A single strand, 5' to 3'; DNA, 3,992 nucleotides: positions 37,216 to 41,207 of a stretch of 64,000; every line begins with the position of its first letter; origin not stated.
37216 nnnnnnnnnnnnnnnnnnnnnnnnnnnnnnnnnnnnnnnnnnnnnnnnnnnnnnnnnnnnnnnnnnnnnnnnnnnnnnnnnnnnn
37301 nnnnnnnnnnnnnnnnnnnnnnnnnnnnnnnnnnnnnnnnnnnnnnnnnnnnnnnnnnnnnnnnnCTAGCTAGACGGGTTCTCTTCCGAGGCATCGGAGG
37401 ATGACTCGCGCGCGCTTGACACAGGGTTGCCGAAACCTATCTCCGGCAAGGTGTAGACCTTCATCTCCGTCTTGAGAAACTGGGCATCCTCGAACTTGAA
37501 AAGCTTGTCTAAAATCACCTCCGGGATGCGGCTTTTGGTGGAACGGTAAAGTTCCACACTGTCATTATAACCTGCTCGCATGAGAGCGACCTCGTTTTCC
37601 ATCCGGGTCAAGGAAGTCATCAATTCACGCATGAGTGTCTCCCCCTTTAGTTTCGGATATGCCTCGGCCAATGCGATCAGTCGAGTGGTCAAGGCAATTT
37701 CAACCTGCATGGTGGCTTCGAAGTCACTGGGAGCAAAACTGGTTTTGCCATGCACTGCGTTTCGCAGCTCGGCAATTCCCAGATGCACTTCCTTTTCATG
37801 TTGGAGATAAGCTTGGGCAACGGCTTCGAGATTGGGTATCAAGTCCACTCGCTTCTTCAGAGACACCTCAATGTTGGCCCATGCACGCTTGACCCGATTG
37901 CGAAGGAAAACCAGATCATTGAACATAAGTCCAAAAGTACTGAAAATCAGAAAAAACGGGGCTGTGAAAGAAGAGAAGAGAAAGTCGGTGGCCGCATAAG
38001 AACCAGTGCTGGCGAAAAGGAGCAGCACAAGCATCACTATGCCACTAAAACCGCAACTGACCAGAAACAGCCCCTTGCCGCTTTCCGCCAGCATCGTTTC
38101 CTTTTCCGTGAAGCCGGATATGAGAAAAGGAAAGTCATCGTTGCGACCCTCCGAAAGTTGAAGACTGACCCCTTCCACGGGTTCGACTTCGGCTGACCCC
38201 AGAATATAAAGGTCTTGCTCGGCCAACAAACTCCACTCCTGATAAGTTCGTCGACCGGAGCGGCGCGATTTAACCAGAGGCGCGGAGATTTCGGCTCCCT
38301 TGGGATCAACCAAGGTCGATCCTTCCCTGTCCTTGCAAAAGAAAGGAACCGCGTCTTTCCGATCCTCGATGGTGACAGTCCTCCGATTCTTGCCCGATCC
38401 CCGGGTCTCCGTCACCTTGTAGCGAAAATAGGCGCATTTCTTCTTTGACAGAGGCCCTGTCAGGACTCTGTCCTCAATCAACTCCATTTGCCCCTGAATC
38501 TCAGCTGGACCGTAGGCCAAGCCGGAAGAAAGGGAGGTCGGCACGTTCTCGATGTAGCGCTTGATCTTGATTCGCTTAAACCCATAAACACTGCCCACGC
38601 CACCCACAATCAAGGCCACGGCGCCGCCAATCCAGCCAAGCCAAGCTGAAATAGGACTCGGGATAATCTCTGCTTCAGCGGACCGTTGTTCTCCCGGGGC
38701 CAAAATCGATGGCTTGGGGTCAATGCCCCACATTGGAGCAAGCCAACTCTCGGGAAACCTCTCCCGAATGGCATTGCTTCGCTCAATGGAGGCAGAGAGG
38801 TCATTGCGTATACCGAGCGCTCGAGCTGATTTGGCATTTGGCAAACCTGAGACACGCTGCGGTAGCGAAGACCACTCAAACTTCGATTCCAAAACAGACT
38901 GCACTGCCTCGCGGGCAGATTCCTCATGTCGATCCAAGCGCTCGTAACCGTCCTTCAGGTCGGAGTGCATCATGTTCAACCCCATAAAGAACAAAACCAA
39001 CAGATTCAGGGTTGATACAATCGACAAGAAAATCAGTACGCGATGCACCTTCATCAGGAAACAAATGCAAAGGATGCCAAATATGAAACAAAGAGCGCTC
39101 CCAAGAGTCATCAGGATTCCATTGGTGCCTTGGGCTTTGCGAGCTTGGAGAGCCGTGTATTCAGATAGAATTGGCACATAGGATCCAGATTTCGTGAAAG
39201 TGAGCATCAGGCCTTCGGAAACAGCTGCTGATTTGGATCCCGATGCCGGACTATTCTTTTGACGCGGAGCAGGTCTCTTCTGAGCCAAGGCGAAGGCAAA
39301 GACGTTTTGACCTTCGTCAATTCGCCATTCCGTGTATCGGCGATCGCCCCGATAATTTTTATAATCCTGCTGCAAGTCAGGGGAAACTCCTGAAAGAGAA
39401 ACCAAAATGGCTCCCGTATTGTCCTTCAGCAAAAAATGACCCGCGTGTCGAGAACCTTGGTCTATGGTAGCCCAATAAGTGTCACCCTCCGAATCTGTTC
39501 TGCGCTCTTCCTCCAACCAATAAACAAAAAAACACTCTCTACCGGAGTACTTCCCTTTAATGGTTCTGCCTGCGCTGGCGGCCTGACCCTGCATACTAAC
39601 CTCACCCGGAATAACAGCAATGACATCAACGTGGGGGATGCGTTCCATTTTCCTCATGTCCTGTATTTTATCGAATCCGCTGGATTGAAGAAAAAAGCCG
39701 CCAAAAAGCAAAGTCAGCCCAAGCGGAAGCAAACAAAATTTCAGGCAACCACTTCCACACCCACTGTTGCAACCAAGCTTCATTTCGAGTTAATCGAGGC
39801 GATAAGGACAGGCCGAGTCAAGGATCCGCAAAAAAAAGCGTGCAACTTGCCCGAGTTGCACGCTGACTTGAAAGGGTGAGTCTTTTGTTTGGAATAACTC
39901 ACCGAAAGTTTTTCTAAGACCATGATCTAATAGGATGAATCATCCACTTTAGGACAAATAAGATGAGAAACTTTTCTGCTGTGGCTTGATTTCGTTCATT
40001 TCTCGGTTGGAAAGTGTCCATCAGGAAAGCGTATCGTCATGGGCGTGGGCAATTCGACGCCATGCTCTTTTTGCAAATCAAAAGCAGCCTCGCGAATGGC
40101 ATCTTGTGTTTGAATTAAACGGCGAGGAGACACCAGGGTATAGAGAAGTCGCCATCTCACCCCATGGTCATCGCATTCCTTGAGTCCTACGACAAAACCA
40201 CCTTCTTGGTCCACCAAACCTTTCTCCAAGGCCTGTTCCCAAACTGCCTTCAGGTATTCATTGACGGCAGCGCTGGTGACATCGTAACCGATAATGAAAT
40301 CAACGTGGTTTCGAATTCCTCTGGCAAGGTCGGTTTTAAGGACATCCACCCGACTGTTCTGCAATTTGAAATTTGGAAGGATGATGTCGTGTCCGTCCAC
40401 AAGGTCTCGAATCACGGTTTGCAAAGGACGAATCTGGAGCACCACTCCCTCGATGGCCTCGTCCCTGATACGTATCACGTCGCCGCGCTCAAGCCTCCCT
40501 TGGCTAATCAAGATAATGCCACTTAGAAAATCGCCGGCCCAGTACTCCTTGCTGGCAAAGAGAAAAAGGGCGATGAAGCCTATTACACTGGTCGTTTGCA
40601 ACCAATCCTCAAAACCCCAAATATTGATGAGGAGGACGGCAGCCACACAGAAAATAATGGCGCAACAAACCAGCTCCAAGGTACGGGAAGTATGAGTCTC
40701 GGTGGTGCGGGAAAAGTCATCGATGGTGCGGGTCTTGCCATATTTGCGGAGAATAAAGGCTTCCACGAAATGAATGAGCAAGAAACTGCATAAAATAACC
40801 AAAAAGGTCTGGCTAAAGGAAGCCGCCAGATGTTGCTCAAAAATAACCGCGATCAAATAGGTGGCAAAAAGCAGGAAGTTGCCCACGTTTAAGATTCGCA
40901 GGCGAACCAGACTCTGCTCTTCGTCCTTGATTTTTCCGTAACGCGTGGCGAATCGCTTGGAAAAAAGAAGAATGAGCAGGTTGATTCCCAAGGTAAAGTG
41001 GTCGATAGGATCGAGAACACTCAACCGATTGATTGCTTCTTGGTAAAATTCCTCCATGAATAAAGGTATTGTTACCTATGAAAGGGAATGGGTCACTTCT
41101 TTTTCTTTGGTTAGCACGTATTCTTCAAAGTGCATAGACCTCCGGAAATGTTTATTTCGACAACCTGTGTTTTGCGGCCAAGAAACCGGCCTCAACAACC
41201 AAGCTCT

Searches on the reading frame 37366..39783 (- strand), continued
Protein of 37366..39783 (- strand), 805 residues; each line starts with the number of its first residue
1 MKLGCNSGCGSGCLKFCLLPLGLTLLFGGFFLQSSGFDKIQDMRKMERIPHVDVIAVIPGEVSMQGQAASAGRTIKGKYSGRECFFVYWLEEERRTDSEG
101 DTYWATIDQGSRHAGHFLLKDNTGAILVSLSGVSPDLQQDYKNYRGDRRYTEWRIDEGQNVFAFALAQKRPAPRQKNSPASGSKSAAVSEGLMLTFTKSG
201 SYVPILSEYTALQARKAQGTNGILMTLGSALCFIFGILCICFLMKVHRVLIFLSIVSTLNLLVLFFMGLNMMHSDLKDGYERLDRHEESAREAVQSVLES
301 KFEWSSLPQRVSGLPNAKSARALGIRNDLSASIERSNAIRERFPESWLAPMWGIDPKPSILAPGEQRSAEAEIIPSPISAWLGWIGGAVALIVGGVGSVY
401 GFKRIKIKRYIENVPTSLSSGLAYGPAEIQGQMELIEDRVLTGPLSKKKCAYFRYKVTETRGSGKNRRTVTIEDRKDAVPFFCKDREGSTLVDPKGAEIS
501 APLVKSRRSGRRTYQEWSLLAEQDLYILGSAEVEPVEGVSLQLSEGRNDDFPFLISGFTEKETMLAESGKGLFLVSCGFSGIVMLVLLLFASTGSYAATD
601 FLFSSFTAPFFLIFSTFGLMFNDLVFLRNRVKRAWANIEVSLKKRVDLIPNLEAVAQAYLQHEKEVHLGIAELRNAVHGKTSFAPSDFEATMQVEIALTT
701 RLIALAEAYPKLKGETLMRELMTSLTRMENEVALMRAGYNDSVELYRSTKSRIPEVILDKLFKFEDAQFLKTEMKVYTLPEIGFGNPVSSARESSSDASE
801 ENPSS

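Call 22: find_related_loci(query=A1, collection=genome_contigs, flank=10000)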
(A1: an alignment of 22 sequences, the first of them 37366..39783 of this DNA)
Query A1 (805 aa) in genome_contigs; peptide patterns used: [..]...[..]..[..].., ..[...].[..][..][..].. (x = any residue, [..] = any of these).
286 stretches matched a pattern; 230 encode a relative of the query (tblastn E <= 1e-3); the best 80 are kept; 80 distinct loci.
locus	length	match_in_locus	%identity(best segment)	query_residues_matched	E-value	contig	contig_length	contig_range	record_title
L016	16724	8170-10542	51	19-784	0e+0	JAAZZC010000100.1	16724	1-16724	MAG: Verrucomicrobiales bacterium isolate bin85o c_000000988064, whole genome shotgun sequence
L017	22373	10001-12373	51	19-784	0e+0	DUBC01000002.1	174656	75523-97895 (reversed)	MAG TPA_asm: Verrucomicrobiales bacterium isolate UWMA-0292 NODE_103_length_174656_cov_0.244568, whole genome shotgun se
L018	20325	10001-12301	52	23-784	0e+0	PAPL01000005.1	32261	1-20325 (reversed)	MAG: Verrucomicrobiales bacterium isolate SP164 112850, whole genome shotgun sequence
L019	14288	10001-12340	50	9-786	0e+0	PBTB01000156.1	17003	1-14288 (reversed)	MAG: Deltaproteobacteria bacterium isolate NP72 MHASMcontig_1039536, whole genome shotgun sequence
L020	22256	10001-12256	51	21-789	0e+0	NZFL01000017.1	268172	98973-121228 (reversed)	MAG: Pedosphaera sp. isolate MED719 110437, whole genome shotgun sequence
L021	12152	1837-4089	50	21-788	0e+0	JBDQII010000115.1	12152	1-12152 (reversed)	MAG: Verrucomicrobiota bacterium isolate SFB_27D_18OOND_coas_83 k141_1223377_length_12152_cov_136.0743, whole genome sho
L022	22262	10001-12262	51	17-788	0e+0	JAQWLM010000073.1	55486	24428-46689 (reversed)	MAG: Verrucomicrobiota bacterium isolate cluster2_bin.127 k141_1677319, whole genome shotgun sequence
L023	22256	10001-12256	51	21-789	0e+0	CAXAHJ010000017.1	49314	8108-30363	MAG TPA_asm: uncultured Opitutales bacterium isolate ERR3525245_concoct_174 genome assembly, contig: ERZ22156890.507, wh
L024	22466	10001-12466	51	19-784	0e+0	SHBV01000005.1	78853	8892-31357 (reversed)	MAG: Verrucomicrobiaceae bacterium isolate MED-G183 Verrucomicrobiaceae-MED-G183-C5, whole genome shotgun sequence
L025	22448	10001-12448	52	19-784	0e+0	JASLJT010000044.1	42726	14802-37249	MAG: Verrucomicrobiales bacterium isolate ETNP1_MAG_10 c_000000381232, whole genome shotgun sequence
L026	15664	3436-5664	50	25-784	0e+0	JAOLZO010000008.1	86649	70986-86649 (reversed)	Verrucomicrobia bacterium isolate AH-558-J18 AH-558-J18_NODE_8, whole genome shotgun sequence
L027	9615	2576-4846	51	16-789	0e+0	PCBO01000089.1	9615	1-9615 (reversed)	MAG: Opitutia bacterium isolate NP117 MHASMcontig_39969, whole genome shotgun sequence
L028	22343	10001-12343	49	2-785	0e+0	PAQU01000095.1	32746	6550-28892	MAG: Roseibacillus sp. isolate SP127 MHASMcontig_3416766, whole genome shotgun sequence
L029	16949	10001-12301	49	21-803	0e+0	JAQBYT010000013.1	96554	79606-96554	MAG: Verrucomicrobia bacterium isolate casp150-mb.33 NODE_478_length_96554_cov_0.137743, whole genome shotgun sequence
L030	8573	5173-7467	50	23-784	0e+0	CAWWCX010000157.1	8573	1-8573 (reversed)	MAG TPA_asm: uncultured Roseibacillus sp. isolate SRR5720328_metabat2_16 genome assembly, contig: ERZ13692202.709, whole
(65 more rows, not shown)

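Call 63: search_solved_structures(query=A1, max_evalue=0.01)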
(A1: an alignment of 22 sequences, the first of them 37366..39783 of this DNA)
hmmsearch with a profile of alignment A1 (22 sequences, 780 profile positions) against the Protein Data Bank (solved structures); distinct sequences matched with E-value up to 0.01: 1.
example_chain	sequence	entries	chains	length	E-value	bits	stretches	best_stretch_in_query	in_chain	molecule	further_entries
2etd_A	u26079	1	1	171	9e-42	146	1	613-775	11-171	lemA protein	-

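Call 69: find_encoding_contigs(protein=P0133, flank=8000, max_places=2)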
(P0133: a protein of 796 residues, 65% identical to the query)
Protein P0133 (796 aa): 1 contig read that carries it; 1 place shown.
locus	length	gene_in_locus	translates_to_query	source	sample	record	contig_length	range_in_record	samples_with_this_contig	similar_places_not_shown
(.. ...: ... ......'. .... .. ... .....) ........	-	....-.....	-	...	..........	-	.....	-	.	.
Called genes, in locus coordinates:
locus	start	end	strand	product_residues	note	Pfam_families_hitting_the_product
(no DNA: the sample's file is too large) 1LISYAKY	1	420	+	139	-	?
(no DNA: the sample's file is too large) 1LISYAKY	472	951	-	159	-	PF14347:DUF4399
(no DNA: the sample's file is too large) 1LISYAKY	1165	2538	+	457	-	PF00884:Sulfatase, PF01663:Phosphodiest, PF16347:SGSH_C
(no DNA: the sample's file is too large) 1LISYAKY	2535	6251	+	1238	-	PF00754:F5_F8_type_C, PF22633:F5_F8_type_C_2, PF23500:DUF7133, PF00514:Arm (faint), PF02985:HEAT (faint), PF13513:HEAT_EZ (faint), PF13646:HEAT_2, PF00034:Cytochrom_C (faint)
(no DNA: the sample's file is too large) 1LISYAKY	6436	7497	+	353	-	PF00924:MS_channel_2nd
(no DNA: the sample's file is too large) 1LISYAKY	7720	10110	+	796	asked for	PF12483:GIDE (weak), PF04011:LemA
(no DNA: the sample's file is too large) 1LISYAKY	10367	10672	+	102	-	?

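Call 73: search_protein_families(library=pfam, proteins=[P0150, P0143, P0151, P0164], max_evalue=0.01)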
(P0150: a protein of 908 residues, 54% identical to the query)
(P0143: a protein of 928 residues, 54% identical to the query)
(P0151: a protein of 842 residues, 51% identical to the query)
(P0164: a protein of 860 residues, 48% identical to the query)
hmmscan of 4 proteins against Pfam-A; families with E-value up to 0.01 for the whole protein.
P0150 (908 aa): 5 families
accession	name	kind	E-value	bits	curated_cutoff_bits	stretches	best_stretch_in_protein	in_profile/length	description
PF04011.17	LemA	-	9.5e-38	129.8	26.2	1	757-905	2-148/149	LemA family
PF13180.12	PDZ_2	-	2.8e-10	40.8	27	1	211-288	12-78/80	PDZ domain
PF17820.7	PDZ_6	-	1.2e-08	35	27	1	220-248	1-29/54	PDZ domain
PF12483.13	GIDE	-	1.3e-06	28.4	23.6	1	575-630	4-60/160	E3 Ubiquitin ligase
PF00595.29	PDZ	-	3.6e-06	27.7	23.2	1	217-255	25-63/81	PDZ domain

P0143 (928 aa): 5 families
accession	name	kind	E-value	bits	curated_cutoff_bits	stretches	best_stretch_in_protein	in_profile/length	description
PF04011.17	LemA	-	3.4e-37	128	26.2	1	777-924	2-147/149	LemA family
PF13180.12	PDZ_2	-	2.1e-08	34.7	27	1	240-310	14-79/80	PDZ domain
PF17820.7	PDZ_6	-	6.4e-07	29.5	27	1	241-267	1-27/54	PDZ domain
PF12483.13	GIDE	-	1.2e-05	25.3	23.6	1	595-649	4-59/160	E3 Ubiquitin ligase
PF00595.29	PDZ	-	3.1e-05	24.7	23.2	1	237-271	24-58/81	PDZ domain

P0151 (842 aa): 3 families
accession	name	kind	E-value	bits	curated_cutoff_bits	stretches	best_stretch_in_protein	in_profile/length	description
PF04011.17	LemA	-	2.8e-35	121.8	26.2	1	611-761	1-149/149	LemA family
PF12483.13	GIDE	-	1.6e-12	47.6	23.6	1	450-545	23-139/160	E3 Ubiquitin ligase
PF14237.11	GYF_2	-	0.0031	17.7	25.8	1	793-840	2-50/50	GYF domain 2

P0164 (860 aa): 3 families
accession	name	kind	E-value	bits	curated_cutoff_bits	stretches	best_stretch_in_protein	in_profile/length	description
PF04011.17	LemA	-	2.8e-39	134.7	26.2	1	606-756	1-149/149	LemA family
PF12483.13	GIDE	-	1.5e-12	47.7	23.6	1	430-534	8-133/160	E3 Ubiquitin ligase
PF14237.11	GYF_2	-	0.00052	20.2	25.8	1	811-858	2-50/50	GYF domain 2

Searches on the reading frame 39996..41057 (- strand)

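Call 53: search_protein_families(library=pfam, proteins=[window:39996-41057:-], max_evalue=0.00001)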
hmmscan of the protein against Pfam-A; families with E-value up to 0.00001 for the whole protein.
window:39996-41057:- (353 aa): 1 family
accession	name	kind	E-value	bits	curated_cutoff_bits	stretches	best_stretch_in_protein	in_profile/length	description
PF00924.24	MS_channel_2nd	-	8.5e-07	29.4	20.2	1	175-236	4-62/68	Mechanosensitive ion channel, beta-domain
